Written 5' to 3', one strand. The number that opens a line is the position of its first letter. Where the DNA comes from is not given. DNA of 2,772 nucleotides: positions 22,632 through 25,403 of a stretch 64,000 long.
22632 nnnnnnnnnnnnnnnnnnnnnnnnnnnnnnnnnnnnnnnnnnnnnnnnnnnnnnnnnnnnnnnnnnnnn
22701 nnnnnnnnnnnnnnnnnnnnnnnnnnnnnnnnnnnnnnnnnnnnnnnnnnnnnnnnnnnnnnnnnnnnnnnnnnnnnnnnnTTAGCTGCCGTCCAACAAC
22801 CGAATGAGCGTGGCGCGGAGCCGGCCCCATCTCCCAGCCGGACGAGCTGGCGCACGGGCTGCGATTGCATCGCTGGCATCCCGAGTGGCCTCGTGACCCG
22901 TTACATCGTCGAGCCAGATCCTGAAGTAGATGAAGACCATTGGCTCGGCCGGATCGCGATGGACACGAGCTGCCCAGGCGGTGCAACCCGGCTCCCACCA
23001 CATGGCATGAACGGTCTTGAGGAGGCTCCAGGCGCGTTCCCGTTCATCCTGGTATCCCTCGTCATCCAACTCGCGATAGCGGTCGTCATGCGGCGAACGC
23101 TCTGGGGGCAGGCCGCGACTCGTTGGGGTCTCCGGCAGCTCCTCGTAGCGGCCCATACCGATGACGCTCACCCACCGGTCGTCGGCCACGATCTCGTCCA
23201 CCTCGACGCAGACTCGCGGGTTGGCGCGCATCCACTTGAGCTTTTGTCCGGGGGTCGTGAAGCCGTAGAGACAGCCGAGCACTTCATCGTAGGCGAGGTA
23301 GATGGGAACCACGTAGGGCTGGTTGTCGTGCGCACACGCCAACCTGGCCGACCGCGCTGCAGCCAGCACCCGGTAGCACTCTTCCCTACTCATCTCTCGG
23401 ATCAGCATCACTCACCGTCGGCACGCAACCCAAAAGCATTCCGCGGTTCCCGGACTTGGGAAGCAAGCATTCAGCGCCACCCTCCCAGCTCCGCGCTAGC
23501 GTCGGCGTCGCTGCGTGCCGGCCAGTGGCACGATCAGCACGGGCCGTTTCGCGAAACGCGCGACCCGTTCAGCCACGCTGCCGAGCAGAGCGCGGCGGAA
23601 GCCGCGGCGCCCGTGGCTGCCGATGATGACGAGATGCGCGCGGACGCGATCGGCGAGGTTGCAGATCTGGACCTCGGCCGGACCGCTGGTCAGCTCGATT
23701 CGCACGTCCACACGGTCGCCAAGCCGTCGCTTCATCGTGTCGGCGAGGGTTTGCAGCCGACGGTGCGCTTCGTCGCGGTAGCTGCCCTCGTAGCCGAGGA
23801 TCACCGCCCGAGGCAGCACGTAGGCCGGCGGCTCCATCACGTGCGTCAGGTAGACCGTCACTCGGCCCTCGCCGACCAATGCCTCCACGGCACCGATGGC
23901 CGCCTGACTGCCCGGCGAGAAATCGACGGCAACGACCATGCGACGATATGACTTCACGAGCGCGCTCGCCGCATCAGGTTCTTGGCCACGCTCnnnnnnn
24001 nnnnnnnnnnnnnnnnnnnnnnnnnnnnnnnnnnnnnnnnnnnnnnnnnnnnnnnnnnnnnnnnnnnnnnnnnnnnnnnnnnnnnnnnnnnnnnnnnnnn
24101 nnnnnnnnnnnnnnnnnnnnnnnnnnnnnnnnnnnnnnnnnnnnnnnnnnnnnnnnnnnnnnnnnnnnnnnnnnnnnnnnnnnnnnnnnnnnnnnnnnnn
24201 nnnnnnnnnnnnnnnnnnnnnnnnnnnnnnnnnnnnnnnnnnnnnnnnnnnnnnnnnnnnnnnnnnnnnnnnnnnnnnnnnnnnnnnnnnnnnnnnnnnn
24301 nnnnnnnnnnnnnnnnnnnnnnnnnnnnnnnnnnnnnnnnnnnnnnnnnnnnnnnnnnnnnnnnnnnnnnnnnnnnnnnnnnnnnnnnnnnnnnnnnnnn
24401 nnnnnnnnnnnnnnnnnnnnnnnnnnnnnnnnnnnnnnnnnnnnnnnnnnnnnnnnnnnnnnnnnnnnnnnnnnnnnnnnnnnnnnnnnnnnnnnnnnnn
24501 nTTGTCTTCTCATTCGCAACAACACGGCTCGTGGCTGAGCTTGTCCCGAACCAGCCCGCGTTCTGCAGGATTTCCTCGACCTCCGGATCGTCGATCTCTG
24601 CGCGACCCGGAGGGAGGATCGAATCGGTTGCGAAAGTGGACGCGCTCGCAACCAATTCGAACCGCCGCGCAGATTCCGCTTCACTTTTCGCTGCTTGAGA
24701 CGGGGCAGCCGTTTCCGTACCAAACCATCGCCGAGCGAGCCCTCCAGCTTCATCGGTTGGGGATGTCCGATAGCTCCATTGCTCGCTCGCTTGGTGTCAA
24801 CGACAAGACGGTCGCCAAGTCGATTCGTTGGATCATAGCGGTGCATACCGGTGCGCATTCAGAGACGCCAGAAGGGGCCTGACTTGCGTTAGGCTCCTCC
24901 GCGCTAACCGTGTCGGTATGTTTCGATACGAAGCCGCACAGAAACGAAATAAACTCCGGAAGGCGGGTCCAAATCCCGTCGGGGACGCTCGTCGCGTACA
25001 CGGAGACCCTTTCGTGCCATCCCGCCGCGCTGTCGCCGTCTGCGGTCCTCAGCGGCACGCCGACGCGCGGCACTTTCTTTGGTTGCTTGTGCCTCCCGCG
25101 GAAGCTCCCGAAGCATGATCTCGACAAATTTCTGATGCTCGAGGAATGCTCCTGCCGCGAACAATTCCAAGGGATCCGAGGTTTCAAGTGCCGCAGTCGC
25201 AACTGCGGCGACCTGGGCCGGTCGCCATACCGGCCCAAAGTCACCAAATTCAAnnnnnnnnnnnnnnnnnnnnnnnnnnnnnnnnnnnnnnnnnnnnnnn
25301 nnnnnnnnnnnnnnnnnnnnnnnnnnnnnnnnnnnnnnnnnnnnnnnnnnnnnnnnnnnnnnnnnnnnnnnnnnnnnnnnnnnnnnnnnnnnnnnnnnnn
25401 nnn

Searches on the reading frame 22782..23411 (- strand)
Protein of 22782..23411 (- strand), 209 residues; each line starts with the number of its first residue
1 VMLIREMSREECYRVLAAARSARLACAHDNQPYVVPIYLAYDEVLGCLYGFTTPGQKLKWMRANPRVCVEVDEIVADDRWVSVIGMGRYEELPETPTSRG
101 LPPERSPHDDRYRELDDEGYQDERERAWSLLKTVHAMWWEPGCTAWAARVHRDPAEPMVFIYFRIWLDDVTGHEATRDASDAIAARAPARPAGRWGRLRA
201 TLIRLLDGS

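Call 75: search_protein_families(library=pfam, proteins=[window:22782-23411:-], max_evalue=0.01)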
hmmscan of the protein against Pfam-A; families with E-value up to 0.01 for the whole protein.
window:22782-23411:- (209 aa): 2 families
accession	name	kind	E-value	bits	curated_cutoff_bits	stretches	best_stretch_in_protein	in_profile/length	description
PF12900.13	Pyridox_ox_2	-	1.5e-12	48.1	27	1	8-92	1-90/140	Pyridoxamine 5'-phosphate oxidase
PF01243.27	PNPOx_N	-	5.8e-05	23.9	28.1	1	10-95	3-79/120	Pyridoxamine 5'-phosphate oxidase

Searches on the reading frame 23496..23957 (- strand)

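Call 75: search_protein_families(library=pfam, proteins=[window:23496-23957:-], max_evalue=0.01)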
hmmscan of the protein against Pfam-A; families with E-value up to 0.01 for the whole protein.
window:23496-23957:- (153 aa): 1 family
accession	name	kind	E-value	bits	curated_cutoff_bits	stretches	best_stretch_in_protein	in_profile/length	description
PF00582.32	Usp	-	3.3e-27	96.2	24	1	4-144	2-141/141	Universal stress protein family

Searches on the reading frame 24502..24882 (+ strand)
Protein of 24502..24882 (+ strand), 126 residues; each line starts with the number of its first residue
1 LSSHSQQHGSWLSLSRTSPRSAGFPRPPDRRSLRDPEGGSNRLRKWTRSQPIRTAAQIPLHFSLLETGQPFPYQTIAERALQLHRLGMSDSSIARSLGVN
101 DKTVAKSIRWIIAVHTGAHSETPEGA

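Call 19: search_protein_families(library=pfam, proteins=[window:24502-24882:+], max_evalue=0.01)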
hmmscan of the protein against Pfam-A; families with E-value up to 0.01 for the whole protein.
window:24502-24882:+ (126 aa): 1 family
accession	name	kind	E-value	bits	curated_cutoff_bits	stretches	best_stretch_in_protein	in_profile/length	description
PF13384.12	HTH_23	-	0.0028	17.9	24.6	1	79-109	9-39/50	Homeodomain-like domain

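Call 74: search_protein_families(library=phrogs, proteins=[window:24502-24882:+], max_evalue=0.01)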
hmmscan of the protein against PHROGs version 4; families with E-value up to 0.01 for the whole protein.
window:24502-24882:+ (126 aa): 3 families
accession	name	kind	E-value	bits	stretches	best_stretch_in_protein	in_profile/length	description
phrog_664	-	DNA, RNA and nucleotide metabolism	0.0031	18.4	1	74-117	87-130/210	DNA binding protein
phrog_3855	-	DNA, RNA and nucleotide metabolism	0.0034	18.8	1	76-109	68-101/115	HTH DNA binding protein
phrog_645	-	DNA, RNA and nucleotide metabolism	0.0062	17.7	1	77-116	27-67/196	Rnase E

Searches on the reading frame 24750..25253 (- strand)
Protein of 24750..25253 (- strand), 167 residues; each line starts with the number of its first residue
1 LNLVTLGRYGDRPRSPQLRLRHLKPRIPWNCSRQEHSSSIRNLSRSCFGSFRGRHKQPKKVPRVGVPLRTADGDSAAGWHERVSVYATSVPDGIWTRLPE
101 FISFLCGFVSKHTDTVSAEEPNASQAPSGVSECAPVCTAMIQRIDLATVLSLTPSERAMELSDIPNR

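Call 78: search_protein_families(library=pfam, proteins=[window:24750-25253:-], max_evalue=1)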
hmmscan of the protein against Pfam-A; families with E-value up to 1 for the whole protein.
window:24750-25253:- (167 aa): 1 family
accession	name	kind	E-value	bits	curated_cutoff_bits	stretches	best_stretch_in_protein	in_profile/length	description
PF22611.1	CFAP126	-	0.04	14.9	27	1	38-71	51-78/184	Flattop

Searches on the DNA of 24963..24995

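Call 97: search_rna_families(source=window, start=24963, end=24995, threshold=evalue, max_evalue=10, show_alignments=2)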
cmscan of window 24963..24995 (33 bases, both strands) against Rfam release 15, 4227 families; matches with E-value up to 10: 4.
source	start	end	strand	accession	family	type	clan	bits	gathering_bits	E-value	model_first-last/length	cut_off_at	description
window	24963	24986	+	RF01684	mascRNA-menRNA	Gene;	-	12.3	42.5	1.1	33-56/56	5'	MALAT1-associated small cytoplasmic RNA/MEN beta RNA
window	24963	24987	+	RF00005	tRNA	Gene; tRNA;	CL00001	12.1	29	1.4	47-71/71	5'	tRNA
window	24963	24987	+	RF03097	RAGATH-21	Gene; sRNA;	-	11.8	70.3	3.4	52-76/76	5'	RAGATH-21 RNA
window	24974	24985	+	RF01716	PhotoRC-I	Cis-reg;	-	5.9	45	9.7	32-43/44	no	PhotoRC-I RNA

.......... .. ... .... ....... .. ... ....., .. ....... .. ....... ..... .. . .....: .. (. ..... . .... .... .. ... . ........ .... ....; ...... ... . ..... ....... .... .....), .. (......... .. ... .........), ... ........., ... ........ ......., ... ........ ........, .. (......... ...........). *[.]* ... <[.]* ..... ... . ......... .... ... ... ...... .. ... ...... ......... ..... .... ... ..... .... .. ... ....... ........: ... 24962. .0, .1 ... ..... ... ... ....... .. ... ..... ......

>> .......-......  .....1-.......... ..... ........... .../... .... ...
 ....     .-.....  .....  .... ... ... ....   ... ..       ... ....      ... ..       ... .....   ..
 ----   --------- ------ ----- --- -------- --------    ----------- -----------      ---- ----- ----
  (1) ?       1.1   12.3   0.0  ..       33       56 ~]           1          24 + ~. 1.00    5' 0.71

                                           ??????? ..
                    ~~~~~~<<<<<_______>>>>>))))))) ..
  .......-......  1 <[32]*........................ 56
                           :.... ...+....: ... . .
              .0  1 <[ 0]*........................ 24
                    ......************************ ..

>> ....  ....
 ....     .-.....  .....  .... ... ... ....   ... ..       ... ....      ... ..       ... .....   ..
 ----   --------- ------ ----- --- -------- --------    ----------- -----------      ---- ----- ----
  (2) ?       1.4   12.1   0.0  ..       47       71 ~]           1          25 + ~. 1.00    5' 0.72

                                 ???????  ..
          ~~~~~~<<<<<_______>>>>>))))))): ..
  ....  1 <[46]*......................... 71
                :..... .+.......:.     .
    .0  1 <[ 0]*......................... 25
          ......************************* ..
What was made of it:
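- On tRNA or tmRNA gene: Site 2 gets only a 12-bit 5'-truncated hit (call 97).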
